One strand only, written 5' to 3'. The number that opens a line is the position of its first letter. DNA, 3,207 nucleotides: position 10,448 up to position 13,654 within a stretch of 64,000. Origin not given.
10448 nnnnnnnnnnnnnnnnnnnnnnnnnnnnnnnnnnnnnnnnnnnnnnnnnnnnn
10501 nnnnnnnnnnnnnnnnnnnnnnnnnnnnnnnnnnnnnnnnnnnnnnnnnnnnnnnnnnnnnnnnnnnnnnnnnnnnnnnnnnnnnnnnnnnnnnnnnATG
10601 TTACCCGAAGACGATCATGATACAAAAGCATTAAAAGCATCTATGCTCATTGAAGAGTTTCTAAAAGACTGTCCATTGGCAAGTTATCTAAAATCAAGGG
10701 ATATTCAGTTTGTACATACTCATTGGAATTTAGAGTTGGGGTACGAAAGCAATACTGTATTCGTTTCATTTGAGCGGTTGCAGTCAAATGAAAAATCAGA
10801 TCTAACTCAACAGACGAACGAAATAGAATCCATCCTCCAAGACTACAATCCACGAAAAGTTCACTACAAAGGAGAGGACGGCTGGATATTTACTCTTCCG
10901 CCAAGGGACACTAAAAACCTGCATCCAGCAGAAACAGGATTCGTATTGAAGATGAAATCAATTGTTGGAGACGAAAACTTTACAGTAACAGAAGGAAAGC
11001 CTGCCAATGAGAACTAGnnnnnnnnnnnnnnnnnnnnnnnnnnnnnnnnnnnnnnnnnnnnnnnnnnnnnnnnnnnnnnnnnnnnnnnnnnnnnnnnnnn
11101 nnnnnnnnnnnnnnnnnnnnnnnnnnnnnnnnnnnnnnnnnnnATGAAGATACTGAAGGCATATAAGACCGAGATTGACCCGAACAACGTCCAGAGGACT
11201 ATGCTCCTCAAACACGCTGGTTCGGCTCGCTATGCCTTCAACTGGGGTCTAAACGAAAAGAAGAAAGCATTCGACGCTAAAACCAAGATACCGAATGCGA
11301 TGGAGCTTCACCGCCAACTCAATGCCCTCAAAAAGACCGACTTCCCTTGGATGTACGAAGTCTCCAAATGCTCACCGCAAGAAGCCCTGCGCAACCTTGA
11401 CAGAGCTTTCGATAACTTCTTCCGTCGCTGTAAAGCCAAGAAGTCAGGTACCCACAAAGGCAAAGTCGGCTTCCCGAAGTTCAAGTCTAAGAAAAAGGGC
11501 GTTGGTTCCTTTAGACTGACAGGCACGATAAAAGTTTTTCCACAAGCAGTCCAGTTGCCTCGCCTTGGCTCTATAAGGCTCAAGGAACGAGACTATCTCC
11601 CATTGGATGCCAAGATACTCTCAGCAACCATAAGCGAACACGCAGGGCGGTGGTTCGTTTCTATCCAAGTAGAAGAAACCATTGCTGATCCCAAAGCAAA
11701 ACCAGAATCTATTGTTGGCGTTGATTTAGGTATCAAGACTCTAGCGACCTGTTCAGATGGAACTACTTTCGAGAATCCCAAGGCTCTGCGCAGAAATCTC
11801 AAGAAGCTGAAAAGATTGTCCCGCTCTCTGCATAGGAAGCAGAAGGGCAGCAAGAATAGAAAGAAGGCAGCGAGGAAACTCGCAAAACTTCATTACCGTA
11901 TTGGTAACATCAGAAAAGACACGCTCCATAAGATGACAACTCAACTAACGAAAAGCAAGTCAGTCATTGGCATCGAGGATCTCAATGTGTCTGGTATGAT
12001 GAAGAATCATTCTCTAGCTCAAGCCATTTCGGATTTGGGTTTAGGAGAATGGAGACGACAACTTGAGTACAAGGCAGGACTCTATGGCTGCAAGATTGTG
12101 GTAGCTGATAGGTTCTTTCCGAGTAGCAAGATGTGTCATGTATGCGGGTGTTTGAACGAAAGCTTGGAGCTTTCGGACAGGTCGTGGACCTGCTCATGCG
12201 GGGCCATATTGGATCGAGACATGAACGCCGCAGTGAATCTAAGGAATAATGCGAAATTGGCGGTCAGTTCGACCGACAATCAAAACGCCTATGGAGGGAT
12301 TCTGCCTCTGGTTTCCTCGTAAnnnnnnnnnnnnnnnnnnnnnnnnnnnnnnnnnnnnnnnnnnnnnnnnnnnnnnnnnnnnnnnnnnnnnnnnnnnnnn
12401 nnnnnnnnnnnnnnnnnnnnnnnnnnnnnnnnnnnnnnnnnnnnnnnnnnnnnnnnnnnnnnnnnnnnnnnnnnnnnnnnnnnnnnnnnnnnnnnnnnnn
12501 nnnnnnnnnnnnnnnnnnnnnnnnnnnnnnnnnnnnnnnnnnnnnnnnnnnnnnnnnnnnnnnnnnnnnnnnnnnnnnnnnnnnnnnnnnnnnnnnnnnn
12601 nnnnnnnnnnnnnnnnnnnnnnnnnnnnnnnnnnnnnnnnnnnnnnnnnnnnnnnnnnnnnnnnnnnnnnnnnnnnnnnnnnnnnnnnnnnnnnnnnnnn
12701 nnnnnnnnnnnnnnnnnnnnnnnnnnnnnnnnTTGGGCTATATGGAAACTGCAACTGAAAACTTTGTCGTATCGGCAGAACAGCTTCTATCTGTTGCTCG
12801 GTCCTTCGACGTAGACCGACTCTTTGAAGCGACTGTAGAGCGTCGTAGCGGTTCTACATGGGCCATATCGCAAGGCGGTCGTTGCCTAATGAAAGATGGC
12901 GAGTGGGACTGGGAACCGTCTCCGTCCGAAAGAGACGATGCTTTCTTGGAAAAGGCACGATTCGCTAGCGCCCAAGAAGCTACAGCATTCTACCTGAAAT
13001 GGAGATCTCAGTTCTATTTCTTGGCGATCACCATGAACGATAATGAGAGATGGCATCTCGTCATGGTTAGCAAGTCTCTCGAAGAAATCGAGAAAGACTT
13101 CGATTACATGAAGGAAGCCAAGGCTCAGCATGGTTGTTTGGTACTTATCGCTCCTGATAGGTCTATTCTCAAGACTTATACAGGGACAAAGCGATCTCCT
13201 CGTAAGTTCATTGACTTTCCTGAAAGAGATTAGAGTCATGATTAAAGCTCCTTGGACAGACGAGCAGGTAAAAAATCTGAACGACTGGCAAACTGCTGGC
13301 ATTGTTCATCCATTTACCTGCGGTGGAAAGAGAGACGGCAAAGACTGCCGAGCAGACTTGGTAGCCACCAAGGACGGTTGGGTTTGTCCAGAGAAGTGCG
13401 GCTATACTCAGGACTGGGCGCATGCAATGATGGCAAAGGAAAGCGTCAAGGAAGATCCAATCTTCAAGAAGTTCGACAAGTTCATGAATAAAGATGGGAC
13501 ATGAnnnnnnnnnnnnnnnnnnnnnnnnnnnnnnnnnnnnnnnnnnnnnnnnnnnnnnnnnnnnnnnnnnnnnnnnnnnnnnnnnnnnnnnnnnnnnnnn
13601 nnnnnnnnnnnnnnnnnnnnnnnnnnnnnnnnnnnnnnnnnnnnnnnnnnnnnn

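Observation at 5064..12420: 7.4-kb IS607-family-like element bounded by subterminal inverted repeats and carrying a restriction-modification-like cargo between tnpA and tnpB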

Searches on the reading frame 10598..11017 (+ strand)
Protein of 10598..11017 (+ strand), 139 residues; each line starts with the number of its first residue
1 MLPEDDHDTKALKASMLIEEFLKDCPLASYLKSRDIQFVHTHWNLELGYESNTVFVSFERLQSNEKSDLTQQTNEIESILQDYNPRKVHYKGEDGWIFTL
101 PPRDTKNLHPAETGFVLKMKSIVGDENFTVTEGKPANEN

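Call 5: search_protein_families(library=pfam, proteins=[window:10598-11017:+], max_evalue=0.01)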
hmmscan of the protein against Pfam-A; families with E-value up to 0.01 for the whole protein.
window:10598-11017:+ (139 aa): 0 families

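Call 18: search_protein_families(library=padloc, proteins=[window:10598-11017:+], max_evalue=0.01)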
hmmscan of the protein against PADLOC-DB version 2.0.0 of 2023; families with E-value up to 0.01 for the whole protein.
window:10598-11017:+ (139 aa): 0 families

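Call 19: search_protein_families(library=phrogs, proteins=[window:10598-11017:+], max_evalue=0.001)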
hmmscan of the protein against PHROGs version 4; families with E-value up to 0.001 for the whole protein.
window:10598-11017:+ (139 aa): 0 families

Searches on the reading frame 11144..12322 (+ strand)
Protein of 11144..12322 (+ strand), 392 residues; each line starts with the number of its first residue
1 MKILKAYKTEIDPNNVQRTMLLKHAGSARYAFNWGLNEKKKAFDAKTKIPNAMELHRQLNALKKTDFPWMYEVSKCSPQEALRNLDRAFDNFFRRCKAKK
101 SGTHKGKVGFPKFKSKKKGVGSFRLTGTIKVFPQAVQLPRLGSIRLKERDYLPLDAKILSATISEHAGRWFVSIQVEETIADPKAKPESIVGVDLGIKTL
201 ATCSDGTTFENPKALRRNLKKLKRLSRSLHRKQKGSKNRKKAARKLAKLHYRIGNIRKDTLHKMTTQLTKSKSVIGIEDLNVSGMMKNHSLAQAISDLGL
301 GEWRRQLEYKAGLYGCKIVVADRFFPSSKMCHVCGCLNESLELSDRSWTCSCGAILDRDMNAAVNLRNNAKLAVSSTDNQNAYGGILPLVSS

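Call 5: search_protein_families(library=pfam, proteins=[window:11144-12322:+], max_evalue=0.01)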
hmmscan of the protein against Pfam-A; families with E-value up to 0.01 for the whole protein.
window:11144-12322:+ (392 aa): 3 families
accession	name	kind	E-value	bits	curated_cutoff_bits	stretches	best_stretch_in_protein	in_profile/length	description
PF01385.25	OrfB_IS605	-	6.6e-32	110.7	30.5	1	174-288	2-119/120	Probable transposase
PF07282.18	Cas12f1-like_TNB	-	5.6e-19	68.5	26.3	1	302-366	3-60/60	Cas12f1-like, TNB domain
PF12323.14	HTH_OrfB_IS605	-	3.4e-13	49.3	21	1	1-45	1-44/47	Helix-turn-helix domain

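Call 32: find_encoding_contigs(protein=window:11144-12322:+, flank=10000, max_places=10)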
Protein window:11144-12322:+ (392 aa): 1 contig read that carries it; 1 place shown.
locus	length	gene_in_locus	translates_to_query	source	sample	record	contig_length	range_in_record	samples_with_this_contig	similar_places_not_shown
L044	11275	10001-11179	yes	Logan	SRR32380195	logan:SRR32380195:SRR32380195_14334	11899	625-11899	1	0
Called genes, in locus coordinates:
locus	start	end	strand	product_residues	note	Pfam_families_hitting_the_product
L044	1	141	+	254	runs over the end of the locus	?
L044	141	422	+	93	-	-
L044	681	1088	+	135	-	-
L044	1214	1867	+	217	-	-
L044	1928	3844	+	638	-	PF22745:Nlig-Ia, PF01653:DNA_ligase_aden, PF03120:OB_DNA_ligase, PF00533:BRCT, PF12738:PTCB-BRCT (faint)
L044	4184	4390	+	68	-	-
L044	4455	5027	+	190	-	PF00239:Resolvase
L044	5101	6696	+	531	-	PF04851:ResIII (weak)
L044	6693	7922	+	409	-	PF07669:Eco57I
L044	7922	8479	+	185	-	PF02384:N6_Mtase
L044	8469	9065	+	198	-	-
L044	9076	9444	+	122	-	-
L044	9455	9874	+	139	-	-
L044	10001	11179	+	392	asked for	PF12323:HTH_OrfB_IS605, PF01385:OrfB_IS605, PF07282:Cas12f1-like_TNB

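Call 86: search_protein_families(library=ncbifam, proteins=[window:11144-12322:+], max_evalue=0.001)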
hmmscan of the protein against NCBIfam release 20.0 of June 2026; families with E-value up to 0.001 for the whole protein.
window:11144-12322:+ (392 aa): 6 families
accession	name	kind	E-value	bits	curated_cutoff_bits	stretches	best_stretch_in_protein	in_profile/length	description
NF038281.1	IS200_TnpB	exception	3.1e-104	349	425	1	5-370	2-359/360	IS200/IS605 family element RNA-guided endonuclease TnpB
NF038280.1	IS607_TnpB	exception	8.8e-99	331.4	350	1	3-377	2-399/431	IS607 family element RNA-guided endonuclease TnpB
NF040570.1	guided_TnpB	subfamily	1.1e-92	311.3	100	1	7-368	1-388/389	RNA-guided endonuclease TnpB family protein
NF038192.1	V_cas_c2c8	exception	3.3e-22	79.2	350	1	47-287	104-384/457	type V CRISPR-associated protein C2c8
NF049972.1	CRISPR_Cas12f2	exception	5.4e-12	45.3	450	1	168-368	307-517/524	type V CRISPR-associated effector Cas12f2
TIGR01766.2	TIGR01766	domain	2.7e-08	34.2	32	1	255-325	3-80/82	IS200/IS605 family accessory protein TnpB-related protein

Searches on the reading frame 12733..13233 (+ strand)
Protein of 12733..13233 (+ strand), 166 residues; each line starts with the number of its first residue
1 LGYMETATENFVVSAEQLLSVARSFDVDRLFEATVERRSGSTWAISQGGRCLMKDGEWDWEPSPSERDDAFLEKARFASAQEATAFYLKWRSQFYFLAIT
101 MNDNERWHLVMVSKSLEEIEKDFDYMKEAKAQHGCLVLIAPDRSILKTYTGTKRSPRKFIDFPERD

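Call 5: search_protein_families(library=pfam, proteins=[window:12733-13233:+], max_evalue=0.01)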
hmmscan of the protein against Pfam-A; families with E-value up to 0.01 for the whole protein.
window:12733-13233:+ (166 aa): 0 families

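Call 19: search_protein_families(library=phrogs, proteins=[window:12733-13233:+], max_evalue=0.001)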
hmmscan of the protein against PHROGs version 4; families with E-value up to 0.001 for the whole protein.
window:12733-13233:+ (166 aa): 0 families

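Call 31: find_encoding_contigs(protein=window:12733-13233:+, flank=10000, max_places=10)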
Protein window:12733-13233:+ (166 aa): no gene with exactly this product is on record in the collection.

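Call 35: find_encoding_contigs(protein=window:12742-13233:+, flank=10000, max_places=10)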
Protein window:12742-13233:+ (163 aa): 1 contig read that carries it; 1 place shown.
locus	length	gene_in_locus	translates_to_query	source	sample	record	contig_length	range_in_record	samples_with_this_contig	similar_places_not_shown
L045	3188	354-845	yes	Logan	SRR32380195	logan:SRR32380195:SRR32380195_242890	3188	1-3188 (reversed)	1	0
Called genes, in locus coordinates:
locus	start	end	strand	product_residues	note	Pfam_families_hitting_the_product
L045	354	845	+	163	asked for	-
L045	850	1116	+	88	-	-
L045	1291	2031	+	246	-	-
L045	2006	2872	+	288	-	-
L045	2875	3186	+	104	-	?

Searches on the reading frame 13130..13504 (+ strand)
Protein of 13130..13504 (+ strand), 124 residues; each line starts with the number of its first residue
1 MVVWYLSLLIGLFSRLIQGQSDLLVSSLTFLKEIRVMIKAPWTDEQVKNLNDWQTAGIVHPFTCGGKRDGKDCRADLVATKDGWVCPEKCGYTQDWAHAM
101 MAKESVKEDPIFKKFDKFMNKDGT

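Call 36: find_encoding_contigs(protein=window:13130-13504:+, flank=10000, max_places=10)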
Protein window:13130-13504:+ (124 aa): no gene with exactly this product is on record in the collection.
